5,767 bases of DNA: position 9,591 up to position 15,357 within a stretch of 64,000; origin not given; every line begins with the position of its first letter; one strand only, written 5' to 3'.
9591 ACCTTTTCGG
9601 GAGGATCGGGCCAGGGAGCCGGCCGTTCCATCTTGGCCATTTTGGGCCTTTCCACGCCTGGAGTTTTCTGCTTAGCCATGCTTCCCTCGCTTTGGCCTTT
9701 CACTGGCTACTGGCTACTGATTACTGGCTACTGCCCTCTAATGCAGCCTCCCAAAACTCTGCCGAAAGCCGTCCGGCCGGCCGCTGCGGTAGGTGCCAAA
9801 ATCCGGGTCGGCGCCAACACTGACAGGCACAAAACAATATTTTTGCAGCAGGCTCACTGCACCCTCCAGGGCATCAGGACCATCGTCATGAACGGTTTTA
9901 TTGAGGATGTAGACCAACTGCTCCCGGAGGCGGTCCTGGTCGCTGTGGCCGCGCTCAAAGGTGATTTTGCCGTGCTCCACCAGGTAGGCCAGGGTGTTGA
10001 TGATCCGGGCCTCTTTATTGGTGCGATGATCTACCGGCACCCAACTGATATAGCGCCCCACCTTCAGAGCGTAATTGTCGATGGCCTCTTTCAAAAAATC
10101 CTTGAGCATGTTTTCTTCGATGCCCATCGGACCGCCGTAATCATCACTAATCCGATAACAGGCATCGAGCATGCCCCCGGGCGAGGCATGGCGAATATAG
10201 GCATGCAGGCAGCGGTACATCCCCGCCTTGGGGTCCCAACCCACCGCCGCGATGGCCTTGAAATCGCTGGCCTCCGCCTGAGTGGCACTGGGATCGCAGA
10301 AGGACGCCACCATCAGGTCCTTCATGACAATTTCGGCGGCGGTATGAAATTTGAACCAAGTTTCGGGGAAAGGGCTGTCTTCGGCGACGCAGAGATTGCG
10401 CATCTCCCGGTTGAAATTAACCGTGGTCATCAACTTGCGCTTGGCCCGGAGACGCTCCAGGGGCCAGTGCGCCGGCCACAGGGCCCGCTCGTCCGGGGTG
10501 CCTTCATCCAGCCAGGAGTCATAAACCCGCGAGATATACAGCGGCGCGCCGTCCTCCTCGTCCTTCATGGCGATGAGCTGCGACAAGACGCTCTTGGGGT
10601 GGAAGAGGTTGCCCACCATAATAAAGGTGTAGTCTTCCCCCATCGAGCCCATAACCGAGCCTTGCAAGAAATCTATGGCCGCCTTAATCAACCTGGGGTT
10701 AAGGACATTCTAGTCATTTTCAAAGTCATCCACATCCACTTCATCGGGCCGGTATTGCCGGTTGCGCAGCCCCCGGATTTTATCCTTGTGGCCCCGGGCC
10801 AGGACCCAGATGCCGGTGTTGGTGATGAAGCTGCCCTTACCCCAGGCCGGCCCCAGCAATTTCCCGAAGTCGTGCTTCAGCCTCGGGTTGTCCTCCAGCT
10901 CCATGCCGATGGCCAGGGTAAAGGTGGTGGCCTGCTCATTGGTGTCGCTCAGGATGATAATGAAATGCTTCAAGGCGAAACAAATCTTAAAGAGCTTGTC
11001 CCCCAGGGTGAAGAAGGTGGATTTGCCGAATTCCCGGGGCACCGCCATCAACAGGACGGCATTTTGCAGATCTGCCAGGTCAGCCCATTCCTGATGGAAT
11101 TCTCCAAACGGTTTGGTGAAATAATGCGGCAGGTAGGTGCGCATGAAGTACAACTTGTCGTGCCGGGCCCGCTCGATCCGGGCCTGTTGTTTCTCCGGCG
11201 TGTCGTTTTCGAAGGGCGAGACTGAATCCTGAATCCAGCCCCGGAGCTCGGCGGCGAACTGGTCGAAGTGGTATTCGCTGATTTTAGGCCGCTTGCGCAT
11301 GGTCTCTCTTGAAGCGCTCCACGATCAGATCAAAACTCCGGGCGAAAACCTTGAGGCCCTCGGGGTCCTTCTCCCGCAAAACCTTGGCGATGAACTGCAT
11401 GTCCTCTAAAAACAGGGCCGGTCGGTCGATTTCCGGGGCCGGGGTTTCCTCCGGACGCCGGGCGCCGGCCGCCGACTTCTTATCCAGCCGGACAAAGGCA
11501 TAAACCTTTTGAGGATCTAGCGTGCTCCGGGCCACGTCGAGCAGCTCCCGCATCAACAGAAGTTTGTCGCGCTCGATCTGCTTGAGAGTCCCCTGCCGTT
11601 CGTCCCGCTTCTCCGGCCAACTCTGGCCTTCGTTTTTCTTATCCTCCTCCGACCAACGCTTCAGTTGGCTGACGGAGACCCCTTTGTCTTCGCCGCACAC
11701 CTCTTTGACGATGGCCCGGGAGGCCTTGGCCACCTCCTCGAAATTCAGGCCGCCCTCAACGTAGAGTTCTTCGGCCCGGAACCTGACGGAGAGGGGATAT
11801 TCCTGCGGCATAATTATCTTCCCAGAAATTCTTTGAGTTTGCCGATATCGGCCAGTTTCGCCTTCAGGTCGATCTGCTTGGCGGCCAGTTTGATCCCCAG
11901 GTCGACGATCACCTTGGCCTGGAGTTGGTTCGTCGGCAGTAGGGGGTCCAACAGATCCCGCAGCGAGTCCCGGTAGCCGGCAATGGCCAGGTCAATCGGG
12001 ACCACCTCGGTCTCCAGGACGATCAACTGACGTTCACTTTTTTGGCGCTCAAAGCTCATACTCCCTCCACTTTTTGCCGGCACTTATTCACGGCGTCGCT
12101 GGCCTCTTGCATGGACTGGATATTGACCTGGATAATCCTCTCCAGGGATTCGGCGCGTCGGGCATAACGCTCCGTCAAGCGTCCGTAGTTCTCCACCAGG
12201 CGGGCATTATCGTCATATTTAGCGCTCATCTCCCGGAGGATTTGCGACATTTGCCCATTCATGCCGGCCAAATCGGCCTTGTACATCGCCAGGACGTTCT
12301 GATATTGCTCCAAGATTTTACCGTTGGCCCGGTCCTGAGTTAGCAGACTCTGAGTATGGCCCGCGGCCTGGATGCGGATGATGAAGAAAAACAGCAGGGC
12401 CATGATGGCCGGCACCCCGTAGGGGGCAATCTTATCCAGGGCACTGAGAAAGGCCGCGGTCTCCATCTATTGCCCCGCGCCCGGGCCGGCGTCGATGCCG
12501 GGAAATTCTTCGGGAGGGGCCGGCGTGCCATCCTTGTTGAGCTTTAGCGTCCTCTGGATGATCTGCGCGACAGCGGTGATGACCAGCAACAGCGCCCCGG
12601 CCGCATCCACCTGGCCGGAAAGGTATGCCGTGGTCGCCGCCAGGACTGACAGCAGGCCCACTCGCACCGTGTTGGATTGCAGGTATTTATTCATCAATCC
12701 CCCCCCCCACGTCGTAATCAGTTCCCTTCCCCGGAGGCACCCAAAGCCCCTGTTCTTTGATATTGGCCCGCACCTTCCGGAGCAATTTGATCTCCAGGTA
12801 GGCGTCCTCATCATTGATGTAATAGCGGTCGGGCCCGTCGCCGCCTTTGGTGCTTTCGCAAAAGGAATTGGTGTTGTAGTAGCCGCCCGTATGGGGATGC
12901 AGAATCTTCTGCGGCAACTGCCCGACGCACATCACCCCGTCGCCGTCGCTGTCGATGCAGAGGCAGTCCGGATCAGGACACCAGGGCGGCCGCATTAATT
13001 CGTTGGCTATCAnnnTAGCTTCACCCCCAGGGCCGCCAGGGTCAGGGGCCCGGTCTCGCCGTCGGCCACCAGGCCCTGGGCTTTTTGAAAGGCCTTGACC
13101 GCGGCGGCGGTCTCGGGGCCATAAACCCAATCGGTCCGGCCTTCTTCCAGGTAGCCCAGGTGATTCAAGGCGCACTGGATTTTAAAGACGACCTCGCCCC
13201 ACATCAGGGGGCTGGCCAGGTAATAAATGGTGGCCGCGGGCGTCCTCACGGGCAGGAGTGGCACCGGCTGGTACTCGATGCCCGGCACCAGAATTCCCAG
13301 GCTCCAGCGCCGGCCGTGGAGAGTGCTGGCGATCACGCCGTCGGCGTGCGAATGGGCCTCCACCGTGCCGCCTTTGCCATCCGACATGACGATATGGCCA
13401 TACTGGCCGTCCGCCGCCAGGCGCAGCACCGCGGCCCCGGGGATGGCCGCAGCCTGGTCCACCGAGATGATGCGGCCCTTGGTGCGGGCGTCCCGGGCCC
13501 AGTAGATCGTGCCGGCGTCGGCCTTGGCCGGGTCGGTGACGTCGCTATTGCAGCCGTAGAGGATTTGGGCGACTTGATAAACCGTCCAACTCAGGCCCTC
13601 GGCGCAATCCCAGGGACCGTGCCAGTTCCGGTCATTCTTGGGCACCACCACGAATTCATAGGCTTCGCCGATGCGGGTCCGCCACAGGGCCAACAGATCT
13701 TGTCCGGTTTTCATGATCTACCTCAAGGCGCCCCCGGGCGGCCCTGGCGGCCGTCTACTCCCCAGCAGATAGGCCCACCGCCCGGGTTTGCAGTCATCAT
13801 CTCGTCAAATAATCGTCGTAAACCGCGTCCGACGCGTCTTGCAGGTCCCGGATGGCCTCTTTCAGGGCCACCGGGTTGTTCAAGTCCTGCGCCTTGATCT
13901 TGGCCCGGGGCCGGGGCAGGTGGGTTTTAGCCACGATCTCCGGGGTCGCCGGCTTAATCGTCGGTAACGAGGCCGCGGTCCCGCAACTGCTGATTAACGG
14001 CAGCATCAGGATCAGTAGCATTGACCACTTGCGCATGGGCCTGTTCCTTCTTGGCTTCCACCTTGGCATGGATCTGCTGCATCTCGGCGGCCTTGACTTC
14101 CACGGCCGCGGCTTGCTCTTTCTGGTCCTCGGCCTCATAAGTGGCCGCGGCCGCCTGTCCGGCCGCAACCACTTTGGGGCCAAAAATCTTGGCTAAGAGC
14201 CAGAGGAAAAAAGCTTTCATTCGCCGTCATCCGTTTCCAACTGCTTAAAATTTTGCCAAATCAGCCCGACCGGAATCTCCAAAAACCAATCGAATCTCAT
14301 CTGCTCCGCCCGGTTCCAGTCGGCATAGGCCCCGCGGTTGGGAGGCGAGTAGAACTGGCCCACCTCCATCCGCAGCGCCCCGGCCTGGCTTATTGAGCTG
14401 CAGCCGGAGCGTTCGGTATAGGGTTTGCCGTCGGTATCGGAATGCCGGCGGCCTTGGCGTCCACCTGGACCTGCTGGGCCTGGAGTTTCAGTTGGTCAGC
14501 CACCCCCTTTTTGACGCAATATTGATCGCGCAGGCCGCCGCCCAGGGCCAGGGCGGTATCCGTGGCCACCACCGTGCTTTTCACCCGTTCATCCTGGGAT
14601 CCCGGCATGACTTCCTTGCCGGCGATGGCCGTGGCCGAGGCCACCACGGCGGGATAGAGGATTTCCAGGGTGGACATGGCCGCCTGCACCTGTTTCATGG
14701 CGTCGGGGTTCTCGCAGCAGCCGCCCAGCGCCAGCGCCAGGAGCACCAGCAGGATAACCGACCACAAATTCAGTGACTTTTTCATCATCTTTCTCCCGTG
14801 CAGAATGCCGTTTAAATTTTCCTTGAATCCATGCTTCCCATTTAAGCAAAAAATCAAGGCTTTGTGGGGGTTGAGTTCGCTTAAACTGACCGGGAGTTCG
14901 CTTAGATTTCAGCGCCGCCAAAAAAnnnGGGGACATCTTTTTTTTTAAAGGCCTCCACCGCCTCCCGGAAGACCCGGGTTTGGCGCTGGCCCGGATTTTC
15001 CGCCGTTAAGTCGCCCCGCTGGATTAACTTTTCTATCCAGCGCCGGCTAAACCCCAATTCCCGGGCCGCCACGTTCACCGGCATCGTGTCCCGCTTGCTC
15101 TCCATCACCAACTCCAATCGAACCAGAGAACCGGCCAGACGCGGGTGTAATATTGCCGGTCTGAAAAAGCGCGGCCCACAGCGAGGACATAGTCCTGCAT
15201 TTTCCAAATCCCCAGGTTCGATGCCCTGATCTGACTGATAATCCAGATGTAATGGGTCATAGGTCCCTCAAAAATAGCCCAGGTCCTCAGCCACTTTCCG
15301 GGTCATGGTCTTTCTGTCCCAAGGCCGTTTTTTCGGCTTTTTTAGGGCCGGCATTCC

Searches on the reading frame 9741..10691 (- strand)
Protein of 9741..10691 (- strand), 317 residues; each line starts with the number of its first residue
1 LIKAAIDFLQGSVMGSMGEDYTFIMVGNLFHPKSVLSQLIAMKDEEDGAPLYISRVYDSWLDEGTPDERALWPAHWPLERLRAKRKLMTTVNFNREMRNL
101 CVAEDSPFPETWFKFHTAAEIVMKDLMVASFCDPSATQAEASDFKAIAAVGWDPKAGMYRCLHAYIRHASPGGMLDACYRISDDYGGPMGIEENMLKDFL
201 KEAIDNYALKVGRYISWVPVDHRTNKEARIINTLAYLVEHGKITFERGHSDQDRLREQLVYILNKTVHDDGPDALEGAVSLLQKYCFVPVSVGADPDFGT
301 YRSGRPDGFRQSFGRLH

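Call 9: search_protein_families(library=phrogs, proteins=[window:9741-10691:-], max_evalue=0.01)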
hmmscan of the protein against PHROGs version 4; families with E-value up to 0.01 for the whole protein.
window:9741-10691:- (317 aa): 2 families
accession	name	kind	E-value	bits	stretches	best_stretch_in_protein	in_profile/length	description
phrog_38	-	head and packaging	5.1e-32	112.4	1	19-296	441-717/760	terminase large subunit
phrog_5573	-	head and packaging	1.3e-07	32.3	1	67-279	23-231/250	terminase large subunit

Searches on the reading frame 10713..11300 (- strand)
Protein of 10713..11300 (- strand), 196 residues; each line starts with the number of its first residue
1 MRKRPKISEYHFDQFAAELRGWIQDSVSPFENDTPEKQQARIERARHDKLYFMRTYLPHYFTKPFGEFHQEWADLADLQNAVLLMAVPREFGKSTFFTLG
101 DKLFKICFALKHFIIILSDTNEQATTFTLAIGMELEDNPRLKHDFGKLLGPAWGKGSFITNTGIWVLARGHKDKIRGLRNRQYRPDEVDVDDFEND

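Call 9: search_protein_families(library=phrogs, proteins=[window:10713-11300:-], max_evalue=0.01)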
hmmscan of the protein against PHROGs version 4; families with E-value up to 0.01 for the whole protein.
window:10713-11300:- (196 aa): 4 families
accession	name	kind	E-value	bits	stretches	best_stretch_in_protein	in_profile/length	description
phrog_38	-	head and packaging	5.9e-27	95.6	1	15-196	233-414/760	terminase large subunit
phrog_14112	-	unknown function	2.5e-05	24.9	1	55-194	70-221/247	-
phrog_2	-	head and packaging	0.0006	19.7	1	41-180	250-364/807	terminase large subunit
phrog_5989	-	head and packaging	0.0039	17.4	1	36-183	108-255/347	terminase large subunit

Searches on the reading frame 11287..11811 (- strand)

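Call 9: search_protein_families(library=phrogs, proteins=[window:11287-11811:-], max_evalue=0.01)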
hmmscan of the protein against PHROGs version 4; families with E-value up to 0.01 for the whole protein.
window:11287-11811:- (175 aa): 2 families
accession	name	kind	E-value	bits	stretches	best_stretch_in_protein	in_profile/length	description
phrog_756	-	DNA, RNA and nucleotide metabolism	1.5e-05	26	1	8-160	6-157/166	DNA binding protein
phrog_36038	-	unknown function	0.00033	21.8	1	8-93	8-75/203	-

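Call 49: search_protein_families(library=pfam, proteins=[window:11287-11811:-], max_evalue=0.1)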
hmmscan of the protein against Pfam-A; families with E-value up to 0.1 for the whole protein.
window:11287-11811:- (175 aa): 2 families
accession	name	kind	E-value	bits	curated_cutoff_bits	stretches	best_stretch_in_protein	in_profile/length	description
PF08822.17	DUF1804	-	0.0033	17.8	29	1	39-167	25-161/164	Protein of unknown function (DUF1804)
PF18216.6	N_formyltrans_C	-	0.076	13.1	25.8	0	75-96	4-25/52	N-formyltransferase dimerization C-terminal domain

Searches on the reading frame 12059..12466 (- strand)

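Call 9: search_protein_families(library=phrogs, proteins=[window:12059-12466:-], max_evalue=0.01)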
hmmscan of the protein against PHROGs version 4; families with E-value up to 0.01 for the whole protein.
window:12059-12466:- (136 aa): 2 families
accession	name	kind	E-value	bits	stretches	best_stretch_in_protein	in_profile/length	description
phrog_25899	-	unknown function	1.8e-10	41.6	1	3-129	8-130/144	-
phrog_10922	-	unknown function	0.0083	16.1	1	53-135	38-122/375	-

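Call 49: search_protein_families(library=pfam, proteins=[window:12059-12466:-], max_evalue=0.1)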
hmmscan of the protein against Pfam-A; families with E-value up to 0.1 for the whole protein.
window:12059-12466:- (136 aa): 7 families
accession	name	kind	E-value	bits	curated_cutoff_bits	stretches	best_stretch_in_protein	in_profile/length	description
PF00038.26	Filament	-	0.0058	16.7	40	1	70-134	165-227/313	Intermediate filament protein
PF18595.6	Nuf2_DHR10-like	-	0.021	15.4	28.4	1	48-117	17-86/117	Nuf2, DHR10-like domain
PF06419.17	COG6_N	-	0.022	15.3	27.4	0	47-100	27-83/114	Conserved oligomeric complex COG6, N-terminal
PF05227.19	CHASE3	-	0.026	14.9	28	1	71-129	49-108/138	CHASE3 domain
PF00106.31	adh_short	-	0.028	14.3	26.6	1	50-128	39-121/195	short chain dehydrogenase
PF04168.17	Alpha-E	-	0.044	13.9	20.8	1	99-127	13-41/294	A predicted alpha-helical domain with a conserved ER motif.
PF15464.11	DUF4633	-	0.066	13.8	27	0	71-126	4-55/113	Domain of unknown function (DUF4633)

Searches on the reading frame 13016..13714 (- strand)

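Call 9: search_protein_families(library=phrogs, proteins=[window:13016-13714:-], max_evalue=0.01)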
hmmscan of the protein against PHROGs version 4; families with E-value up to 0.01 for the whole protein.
window:13016-13714:- (233 aa): 9 families
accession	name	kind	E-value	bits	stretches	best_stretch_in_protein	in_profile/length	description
phrog_2649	-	lysis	1.3e-12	49.2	1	165-230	174-236/261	endolysin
phrog_1493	-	lysis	1.3e-12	48.6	1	159-231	241-307/394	endolysin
phrog_1224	-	head and packaging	3.3e-08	34.2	1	174-230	11-65/438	endolysin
phrog_16428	-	lysis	4.7e-07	29.9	1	91-229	376-518/520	endolysin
phrog_1512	-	lysis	7.5e-06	27.1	1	176-229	186-242/314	endolysin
phrog_6707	-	lysis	7.9e-06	25.9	1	174-231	186-244/311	endolysin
phrog_17214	-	lysis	1.1e-05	26.2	1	170-231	248-314/322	endolysin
phrog_23452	-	unknown function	0.002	19.2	0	193-220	85-112/135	-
phrog_5453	-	unknown function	0.0049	16.8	1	57-124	616-687/863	-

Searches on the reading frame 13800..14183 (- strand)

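Call 8: search_protein_families(library=phrogs, proteins=[window:13800-14183:-], max_evalue=0.01)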
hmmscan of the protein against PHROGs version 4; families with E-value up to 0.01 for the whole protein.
window:13800-14183:- (128 aa): 0 families

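Call 10: search_protein_families(library=pfam, proteins=[window:13800-14183:-], max_evalue=0.1)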
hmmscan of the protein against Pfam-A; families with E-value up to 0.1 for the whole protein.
window:13800-14183:- (128 aa): 1 family
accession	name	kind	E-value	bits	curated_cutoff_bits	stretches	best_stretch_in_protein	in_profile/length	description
PF05977.19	MFS_3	-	0.066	12.1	27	1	54-90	102-138/524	Transmembrane secretion effector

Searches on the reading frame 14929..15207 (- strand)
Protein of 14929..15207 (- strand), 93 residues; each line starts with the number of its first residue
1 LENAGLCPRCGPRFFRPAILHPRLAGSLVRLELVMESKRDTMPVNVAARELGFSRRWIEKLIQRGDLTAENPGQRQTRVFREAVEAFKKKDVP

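Call 49: search_protein_families(library=pfam, proteins=[window:14929-15207:-], max_evalue=0.1)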
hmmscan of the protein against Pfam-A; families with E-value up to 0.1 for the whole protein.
window:14929-15207:- (93 aa): 4 families
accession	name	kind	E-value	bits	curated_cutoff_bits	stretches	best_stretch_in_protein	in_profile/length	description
PF12728.13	HTH_17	-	2.3e-06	28.2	27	1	47-89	7-48/51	Helix-turn-helix domain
PF13518.12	HTH_28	-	0.0032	17.9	25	1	30-64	2-35/52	Helix-turn-helix domain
PF21290.4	UBA_BIRC2-3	-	0.02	15.4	27.2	1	43-68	7-32/53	BIRC2/3-like, UBA domain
PF13384.12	HTH_23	-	0.03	14.6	24.6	1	30-64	7-40/50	Homeodomain-like domain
